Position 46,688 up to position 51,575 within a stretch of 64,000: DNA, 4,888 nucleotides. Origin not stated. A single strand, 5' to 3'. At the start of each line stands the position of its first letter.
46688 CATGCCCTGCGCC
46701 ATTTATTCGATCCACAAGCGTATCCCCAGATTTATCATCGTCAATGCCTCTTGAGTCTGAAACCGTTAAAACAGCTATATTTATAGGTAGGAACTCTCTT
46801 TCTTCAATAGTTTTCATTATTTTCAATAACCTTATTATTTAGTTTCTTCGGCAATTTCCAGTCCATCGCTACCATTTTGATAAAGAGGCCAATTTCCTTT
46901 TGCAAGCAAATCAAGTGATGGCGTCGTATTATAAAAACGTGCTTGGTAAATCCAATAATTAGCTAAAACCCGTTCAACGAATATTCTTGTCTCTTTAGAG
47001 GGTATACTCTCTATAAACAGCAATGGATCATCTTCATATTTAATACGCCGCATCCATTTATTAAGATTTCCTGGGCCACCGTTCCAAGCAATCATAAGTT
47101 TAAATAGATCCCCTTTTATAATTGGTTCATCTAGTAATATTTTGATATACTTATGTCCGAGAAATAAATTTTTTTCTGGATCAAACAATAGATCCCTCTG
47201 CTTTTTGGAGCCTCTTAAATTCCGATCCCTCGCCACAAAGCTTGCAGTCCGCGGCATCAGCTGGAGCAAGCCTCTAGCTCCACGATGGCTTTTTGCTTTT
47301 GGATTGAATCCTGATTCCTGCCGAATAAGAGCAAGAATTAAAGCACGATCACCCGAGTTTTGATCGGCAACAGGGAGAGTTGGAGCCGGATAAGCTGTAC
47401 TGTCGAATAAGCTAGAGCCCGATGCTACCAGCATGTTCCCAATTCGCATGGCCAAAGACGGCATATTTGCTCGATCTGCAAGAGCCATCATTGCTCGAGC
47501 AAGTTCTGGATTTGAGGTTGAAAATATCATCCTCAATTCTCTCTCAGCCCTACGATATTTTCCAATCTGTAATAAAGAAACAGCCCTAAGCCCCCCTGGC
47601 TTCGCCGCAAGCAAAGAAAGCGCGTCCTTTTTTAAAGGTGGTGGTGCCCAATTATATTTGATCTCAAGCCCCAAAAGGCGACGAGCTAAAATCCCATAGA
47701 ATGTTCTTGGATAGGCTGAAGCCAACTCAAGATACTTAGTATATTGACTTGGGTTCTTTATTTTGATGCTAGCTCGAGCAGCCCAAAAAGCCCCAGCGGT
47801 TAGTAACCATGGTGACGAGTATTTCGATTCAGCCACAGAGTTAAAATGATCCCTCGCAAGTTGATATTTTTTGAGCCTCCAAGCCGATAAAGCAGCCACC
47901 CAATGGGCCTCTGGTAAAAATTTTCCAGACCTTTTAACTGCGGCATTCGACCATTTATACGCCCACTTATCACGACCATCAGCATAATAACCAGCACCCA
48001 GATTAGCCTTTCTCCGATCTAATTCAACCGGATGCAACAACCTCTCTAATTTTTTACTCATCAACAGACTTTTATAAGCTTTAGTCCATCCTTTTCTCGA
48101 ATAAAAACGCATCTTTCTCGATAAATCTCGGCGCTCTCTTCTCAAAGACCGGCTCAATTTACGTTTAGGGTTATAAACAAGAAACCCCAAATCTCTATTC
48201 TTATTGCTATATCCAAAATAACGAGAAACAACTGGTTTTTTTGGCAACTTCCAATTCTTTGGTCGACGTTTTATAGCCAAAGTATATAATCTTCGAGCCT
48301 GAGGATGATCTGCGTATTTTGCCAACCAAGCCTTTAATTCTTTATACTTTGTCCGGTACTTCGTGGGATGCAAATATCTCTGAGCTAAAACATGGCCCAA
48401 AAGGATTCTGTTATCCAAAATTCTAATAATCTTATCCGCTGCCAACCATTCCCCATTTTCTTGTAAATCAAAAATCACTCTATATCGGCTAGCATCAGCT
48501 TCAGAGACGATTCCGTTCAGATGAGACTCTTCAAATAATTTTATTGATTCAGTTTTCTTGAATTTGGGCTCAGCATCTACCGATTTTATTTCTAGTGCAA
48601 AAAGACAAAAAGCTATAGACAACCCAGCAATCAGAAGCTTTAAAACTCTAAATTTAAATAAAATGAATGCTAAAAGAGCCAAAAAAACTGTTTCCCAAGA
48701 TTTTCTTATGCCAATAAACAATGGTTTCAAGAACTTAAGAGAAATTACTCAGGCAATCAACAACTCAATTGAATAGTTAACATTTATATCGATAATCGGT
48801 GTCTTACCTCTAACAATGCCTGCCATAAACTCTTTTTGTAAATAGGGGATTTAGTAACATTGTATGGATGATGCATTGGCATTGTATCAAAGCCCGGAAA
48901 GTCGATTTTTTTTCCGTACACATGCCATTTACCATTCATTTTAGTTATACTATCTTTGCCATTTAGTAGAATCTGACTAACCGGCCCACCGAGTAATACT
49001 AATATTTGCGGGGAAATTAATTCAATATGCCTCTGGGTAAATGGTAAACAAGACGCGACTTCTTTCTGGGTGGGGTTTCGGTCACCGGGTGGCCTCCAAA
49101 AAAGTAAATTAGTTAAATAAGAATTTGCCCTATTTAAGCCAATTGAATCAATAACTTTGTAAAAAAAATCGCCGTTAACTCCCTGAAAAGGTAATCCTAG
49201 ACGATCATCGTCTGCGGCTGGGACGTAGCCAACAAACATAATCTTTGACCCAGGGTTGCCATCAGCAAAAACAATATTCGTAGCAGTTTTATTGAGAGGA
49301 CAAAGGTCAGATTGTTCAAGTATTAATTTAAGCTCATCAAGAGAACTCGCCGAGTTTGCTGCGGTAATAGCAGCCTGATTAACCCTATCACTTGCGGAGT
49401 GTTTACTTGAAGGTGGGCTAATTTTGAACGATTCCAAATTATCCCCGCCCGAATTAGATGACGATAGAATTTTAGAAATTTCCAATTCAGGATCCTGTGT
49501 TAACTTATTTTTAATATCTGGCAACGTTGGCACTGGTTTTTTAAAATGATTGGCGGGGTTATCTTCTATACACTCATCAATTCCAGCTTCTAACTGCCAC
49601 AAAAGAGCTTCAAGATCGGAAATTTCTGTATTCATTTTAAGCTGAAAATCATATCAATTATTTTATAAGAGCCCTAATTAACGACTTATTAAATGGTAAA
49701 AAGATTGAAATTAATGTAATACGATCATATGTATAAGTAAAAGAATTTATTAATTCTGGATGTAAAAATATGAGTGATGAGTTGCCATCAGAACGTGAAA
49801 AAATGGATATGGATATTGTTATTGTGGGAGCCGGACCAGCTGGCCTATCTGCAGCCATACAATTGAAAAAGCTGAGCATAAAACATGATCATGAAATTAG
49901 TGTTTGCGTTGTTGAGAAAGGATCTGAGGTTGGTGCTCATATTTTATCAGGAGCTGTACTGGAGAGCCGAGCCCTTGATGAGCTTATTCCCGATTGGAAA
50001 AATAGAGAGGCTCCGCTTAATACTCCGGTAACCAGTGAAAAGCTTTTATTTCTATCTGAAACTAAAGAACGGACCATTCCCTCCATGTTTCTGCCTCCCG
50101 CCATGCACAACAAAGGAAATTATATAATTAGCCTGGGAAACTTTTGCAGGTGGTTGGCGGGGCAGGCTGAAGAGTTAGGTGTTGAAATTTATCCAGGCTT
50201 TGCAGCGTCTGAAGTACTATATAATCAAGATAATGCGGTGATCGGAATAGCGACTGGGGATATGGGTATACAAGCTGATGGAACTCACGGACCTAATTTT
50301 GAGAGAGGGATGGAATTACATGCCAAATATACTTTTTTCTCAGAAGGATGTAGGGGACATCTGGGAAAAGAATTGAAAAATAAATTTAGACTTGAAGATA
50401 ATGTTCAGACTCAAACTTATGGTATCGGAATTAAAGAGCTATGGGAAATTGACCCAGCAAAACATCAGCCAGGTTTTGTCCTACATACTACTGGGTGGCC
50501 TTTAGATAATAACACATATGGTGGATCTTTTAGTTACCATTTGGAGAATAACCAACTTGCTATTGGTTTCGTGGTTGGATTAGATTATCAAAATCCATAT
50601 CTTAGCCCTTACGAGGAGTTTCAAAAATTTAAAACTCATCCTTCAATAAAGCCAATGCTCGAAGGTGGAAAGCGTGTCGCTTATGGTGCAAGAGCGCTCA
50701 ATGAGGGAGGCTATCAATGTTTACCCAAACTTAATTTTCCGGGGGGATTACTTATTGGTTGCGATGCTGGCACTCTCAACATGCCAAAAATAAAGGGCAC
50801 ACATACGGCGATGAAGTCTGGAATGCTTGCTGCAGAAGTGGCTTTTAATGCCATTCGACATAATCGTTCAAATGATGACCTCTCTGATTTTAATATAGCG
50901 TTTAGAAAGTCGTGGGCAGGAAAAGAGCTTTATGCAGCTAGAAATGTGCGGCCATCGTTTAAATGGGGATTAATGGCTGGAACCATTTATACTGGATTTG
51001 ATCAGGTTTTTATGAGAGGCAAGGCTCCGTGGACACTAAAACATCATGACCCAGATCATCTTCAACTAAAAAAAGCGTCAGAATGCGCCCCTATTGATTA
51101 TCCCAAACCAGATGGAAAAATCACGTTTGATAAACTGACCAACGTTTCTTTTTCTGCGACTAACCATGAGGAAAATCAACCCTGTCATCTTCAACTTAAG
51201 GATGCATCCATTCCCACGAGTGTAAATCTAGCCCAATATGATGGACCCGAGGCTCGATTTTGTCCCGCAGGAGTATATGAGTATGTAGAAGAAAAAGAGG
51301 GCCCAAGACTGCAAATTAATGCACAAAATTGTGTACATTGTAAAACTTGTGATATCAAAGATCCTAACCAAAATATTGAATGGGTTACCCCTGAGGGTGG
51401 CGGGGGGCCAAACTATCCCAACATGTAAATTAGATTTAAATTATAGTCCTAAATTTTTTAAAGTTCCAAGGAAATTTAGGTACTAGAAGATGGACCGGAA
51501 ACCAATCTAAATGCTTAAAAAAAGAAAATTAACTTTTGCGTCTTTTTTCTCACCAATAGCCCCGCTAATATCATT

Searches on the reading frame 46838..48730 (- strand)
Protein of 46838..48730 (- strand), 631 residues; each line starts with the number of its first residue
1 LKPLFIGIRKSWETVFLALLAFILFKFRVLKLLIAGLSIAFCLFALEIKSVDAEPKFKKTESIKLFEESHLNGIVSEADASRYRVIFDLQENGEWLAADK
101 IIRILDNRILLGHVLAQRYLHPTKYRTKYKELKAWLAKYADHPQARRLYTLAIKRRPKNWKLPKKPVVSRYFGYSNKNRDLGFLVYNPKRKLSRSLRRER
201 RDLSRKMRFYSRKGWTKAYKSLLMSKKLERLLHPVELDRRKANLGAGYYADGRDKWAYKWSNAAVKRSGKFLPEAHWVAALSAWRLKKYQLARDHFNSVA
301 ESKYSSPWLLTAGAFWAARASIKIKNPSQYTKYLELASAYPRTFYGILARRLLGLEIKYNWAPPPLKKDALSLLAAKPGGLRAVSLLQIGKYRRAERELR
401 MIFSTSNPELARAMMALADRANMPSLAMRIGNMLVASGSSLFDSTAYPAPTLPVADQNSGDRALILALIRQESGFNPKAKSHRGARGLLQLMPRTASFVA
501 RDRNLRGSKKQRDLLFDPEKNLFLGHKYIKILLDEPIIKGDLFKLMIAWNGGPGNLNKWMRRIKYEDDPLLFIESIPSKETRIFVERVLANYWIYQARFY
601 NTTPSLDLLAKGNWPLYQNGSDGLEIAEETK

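Call 12: search_protein_families(library=pfam, proteins=[window:46838-48730:-], max_evalue=0.001)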
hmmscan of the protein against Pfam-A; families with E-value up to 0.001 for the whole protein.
window:46838-48730:- (631 aa): 1 family
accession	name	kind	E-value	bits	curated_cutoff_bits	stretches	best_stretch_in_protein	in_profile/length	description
PF01464.25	SLT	-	4.3e-23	81.6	21.3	1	456-564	8-109/117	Transglycosylase SLT domain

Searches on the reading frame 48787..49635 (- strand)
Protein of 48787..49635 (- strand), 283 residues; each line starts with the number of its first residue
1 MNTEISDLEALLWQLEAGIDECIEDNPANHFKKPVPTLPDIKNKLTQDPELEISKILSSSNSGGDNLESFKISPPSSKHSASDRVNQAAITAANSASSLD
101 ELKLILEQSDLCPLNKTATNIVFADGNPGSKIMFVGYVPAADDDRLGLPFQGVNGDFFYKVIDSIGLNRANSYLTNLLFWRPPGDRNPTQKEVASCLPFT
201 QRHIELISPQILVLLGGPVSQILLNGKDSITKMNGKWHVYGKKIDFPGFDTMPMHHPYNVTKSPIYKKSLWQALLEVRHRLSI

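Call 12: search_protein_families(library=pfam, proteins=[window:48787-49635:-], max_evalue=0.001)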
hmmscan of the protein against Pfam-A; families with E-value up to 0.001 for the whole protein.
window:48787-49635:- (283 aa): 1 family
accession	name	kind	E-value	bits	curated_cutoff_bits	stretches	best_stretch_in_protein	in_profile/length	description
PF03167.25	UDG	-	1.6e-25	90.3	24.3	1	124-274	2-140/141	Uracil DNA glycosylase superfamily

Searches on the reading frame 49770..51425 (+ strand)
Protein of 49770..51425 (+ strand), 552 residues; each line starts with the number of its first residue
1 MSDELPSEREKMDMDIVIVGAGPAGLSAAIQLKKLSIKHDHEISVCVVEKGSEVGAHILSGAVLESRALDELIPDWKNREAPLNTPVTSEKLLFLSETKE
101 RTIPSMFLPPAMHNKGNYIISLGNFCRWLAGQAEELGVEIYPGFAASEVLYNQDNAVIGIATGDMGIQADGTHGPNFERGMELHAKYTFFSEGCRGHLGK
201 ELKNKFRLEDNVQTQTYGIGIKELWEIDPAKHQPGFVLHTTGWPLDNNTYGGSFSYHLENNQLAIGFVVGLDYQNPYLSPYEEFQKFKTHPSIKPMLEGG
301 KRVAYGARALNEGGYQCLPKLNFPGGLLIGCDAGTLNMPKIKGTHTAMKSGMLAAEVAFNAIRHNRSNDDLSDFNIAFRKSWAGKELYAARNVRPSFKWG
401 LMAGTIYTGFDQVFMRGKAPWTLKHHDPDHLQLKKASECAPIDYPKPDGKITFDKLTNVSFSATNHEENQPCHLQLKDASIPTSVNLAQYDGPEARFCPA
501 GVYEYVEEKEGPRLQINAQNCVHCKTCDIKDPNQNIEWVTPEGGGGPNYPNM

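Call 12: search_protein_families(library=pfam, proteins=[window:49770-51425:+], max_evalue=0.001)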
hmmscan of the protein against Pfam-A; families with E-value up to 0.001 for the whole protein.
window:49770-51425:+ (552 aa): 11 families
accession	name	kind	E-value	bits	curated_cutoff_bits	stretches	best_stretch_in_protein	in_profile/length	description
PF05187.19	Fer4_ETF_QO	-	1e-51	173.8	24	1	449-549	1-103/104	Electron transfer flavoprotein-ubiquinone oxidoreductase, 4Fe-4S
PF21162.3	ETFQO_UQ-bd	-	6.7e-45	152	27.7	1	217-310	1-96/96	ETF-QO, ubiquinone-binding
PF01266.30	DAO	-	8.1e-10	39.2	27.9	1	15-56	1-36/353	FAD dependent oxidoreductase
PF13450.12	NAD_binding_8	-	2.6e-07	31.2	21.9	1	18-62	1-39/68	NAD(P)-binding Rossmann-like domain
PF07992.20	Pyr_redox_2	-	5.7e-06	26.4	26.1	1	14-69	1-52/291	Pyridine nucleotide-disulphide oxidoreductase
PF01946.23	Thi4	-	2.4e-05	24.2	26.2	1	11-61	15-60/235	Thi4 family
PF00890.30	FAD_binding_2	-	2.9e-05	23.9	20.4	1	15-58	1-38/414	FAD binding domain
PF01494.25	FAD_binding_3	-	5.5e-05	23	22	1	14-221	2-187/349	FAD binding domain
PF13738.12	Pyr_redox_3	-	5.7e-05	22.9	30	1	17-57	1-35/305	Pyridine nucleotide-disulphide oxidoreductase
PF03486.20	HI0933_like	-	0.00058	19.8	50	1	15-59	2-40/244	HI0933-like protein Rossmann domain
PF05834.18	Lycopene_cycl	-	0.00082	19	23.4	0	15-54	1-36/380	Lycopene cyclase protein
